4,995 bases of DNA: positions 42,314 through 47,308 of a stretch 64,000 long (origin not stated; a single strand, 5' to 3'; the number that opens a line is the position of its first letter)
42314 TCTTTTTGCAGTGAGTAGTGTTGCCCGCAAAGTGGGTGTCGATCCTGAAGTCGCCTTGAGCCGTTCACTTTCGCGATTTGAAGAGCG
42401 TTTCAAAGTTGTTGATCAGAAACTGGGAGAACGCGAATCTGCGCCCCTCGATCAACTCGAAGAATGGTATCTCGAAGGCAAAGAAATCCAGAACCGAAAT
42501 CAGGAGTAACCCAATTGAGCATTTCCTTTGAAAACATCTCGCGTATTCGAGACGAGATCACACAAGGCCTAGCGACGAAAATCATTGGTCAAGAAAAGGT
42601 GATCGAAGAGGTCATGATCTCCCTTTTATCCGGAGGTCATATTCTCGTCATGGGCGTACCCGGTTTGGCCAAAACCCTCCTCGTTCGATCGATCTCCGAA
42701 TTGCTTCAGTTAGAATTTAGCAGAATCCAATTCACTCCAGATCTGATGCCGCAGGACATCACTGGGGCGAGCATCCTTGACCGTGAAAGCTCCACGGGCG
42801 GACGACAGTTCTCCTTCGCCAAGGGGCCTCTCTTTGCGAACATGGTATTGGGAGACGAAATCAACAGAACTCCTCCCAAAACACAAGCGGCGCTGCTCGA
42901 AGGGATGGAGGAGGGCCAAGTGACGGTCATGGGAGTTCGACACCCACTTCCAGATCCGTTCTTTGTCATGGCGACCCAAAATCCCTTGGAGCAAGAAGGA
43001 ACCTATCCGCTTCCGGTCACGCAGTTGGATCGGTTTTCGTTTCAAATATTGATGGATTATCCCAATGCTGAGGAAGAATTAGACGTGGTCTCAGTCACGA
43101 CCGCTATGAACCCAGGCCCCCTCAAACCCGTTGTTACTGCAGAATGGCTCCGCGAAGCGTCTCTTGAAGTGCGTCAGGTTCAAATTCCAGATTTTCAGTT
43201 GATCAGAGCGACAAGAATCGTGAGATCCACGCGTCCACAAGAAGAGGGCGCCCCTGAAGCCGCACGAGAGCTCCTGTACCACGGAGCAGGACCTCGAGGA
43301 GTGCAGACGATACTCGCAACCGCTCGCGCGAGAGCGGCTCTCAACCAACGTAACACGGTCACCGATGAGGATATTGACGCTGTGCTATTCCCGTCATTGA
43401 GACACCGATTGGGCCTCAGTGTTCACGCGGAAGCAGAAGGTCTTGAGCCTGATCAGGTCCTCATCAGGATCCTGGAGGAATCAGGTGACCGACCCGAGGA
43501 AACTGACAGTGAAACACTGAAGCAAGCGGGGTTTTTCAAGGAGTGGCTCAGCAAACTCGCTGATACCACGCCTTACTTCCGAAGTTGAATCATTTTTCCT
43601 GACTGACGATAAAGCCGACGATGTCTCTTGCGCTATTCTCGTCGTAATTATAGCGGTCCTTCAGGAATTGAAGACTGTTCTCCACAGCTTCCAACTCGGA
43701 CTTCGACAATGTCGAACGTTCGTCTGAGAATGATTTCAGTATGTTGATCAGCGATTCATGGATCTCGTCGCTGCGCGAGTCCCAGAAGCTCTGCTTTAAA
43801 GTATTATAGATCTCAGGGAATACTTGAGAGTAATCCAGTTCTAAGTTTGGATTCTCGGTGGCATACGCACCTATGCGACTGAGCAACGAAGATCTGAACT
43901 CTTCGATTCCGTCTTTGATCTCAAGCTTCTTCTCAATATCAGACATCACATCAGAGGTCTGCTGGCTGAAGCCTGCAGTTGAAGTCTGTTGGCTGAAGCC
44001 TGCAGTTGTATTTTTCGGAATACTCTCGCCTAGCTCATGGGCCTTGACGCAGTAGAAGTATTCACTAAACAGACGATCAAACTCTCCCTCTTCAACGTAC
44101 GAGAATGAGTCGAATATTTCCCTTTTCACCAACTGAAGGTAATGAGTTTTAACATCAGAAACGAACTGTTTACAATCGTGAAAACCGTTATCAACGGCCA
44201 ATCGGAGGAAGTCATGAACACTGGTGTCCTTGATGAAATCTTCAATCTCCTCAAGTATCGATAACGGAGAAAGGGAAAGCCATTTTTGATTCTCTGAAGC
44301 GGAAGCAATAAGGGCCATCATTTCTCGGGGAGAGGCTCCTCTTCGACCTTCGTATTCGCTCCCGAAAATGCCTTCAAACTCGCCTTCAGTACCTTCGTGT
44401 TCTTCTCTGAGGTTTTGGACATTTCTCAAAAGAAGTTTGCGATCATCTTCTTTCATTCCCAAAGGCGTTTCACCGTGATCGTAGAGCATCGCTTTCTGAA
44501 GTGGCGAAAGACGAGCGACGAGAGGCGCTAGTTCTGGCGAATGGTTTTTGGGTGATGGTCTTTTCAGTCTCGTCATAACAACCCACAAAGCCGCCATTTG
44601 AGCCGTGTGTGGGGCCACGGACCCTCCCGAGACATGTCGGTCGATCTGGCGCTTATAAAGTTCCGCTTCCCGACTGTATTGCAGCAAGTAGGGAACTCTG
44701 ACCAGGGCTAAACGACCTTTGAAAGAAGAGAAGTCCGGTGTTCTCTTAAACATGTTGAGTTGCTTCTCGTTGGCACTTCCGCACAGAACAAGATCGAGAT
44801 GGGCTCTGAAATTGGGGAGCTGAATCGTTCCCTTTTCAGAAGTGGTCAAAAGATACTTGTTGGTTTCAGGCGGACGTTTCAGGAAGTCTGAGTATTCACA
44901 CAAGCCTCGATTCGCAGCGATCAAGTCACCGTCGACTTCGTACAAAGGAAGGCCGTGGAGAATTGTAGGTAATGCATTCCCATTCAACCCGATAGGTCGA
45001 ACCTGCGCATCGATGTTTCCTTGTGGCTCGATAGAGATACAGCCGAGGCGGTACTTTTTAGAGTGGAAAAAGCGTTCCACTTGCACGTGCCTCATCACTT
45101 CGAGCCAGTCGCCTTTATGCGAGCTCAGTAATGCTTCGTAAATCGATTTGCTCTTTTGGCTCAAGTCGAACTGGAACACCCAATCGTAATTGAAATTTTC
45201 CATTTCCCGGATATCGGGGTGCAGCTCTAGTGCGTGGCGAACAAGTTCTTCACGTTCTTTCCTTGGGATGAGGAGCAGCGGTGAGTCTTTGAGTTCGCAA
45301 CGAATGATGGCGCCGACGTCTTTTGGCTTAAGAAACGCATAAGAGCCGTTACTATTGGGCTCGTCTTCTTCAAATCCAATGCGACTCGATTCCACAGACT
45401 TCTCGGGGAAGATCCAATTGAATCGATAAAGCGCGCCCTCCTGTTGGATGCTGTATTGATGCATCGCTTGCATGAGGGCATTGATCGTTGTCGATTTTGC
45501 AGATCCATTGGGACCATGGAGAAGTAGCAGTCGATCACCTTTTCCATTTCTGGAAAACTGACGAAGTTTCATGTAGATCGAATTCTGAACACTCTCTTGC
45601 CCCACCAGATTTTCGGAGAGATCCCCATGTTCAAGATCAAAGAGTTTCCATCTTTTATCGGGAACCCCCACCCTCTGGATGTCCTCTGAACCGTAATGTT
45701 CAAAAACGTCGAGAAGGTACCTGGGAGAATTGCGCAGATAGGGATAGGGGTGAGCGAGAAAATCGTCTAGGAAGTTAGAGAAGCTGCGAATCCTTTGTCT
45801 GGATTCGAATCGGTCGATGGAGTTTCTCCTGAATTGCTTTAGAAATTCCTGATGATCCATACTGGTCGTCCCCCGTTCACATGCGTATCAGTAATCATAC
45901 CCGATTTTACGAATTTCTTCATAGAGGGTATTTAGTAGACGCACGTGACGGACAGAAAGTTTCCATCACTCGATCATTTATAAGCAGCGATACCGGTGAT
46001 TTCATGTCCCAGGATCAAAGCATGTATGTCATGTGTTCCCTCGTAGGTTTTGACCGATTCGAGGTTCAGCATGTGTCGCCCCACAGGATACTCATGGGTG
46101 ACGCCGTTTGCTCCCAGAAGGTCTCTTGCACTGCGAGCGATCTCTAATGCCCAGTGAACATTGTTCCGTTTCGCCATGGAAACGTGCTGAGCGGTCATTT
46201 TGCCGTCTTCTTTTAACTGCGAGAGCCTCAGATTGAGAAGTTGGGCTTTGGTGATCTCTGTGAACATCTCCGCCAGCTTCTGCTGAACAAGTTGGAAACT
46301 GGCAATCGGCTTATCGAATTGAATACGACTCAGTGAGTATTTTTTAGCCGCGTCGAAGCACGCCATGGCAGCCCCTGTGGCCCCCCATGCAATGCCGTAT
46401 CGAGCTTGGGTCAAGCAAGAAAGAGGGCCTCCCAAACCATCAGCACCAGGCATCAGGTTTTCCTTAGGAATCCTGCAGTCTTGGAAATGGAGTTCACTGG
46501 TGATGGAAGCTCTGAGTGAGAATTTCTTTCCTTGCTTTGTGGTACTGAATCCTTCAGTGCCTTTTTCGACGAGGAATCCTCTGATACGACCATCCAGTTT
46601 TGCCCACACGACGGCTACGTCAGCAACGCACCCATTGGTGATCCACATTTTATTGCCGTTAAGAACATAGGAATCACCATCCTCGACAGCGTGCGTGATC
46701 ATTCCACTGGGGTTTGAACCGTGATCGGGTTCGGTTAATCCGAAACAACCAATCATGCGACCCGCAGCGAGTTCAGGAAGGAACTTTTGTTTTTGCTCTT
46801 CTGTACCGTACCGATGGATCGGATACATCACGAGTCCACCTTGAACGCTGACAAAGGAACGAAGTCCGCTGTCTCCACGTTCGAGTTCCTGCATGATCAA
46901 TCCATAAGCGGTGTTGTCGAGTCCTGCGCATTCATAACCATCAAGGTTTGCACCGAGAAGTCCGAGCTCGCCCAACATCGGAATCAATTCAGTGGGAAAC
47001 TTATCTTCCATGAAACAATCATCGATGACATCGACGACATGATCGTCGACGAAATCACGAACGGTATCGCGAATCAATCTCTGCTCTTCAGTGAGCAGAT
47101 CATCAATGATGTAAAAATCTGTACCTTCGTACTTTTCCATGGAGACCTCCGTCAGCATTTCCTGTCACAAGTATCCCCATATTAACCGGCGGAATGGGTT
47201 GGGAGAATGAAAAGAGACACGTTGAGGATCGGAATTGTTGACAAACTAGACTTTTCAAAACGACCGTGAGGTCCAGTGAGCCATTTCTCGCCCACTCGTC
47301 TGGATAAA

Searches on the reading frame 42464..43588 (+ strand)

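Call 56: search_protein_families(library=pfam, proteins=[window:42464-43588:+], max_evalue=0.0001)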
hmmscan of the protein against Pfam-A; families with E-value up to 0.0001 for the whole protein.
window:42464-43588:+ (374 aa): 5 families
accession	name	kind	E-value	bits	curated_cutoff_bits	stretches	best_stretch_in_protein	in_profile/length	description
PF07726.17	AAA_3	-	2.2e-58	196.2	27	1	59-192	1-130/131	ATPase family associated with various cellular activities (AAA)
PF17863.7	AAA_lid_2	-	1.9e-15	56.8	22.7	1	267-333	5-71/74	AAA lid domain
PF07728.20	AAA_5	-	1.2e-11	45.2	22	1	59-180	1-129/139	AAA domain (dynein-related subfamily)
PF20030.5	bpMoxR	-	3.3e-08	33.3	27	1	29-171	4-144/205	MoxR domain in the MoxR-vWA-beta-propeller ternary systems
PF00493.29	MCM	-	1.9e-05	24.3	23.3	1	29-175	29-174/224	MCM P-loop domain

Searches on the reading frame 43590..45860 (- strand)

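Call 56: search_protein_families(library=pfam, proteins=[window:43590-45860:-], max_evalue=0.0001)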
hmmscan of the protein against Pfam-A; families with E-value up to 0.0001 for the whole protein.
window:43590-45860:- (756 aa): 2 families
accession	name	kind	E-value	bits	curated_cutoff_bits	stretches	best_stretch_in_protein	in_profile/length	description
PF06798.17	PrkA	-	3e-27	96.4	25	1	454-749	1-254/255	PrkA serine protein kinase C-terminal domain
PF08298.17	AAA_PrkA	-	2.1e-19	70.2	25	1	306-436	222-355/358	PrkA AAA domain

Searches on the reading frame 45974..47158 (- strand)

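Call 56: search_protein_families(library=pfam, proteins=[window:45974-47158:-], max_evalue=0.0001)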
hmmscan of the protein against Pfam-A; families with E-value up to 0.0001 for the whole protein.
window:45974-47158:- (394 aa): 4 families
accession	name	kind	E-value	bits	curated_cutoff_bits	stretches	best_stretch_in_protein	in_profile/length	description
PF02771.21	Acyl-CoA_dh_N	-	2.1e-34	118.7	22.9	1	23-133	1-112/113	Acyl-CoA dehydrogenase, N-terminal domain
PF00441.29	Acyl-CoA_dh_1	-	2.1e-33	116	22.4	1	240-385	2-147/150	Acyl-CoA dehydrogenase, C-terminal domain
PF02770.24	Acyl-CoA_dh_M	-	1e-21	77.4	33.3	1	138-228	1-97/97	Acyl-CoA dehydrogenase, middle domain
PF08028.16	Acyl-CoA_dh_2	-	2.7e-11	44.3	22.7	1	255-375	2-132/134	Acyl-CoA dehydrogenase, C-terminal domain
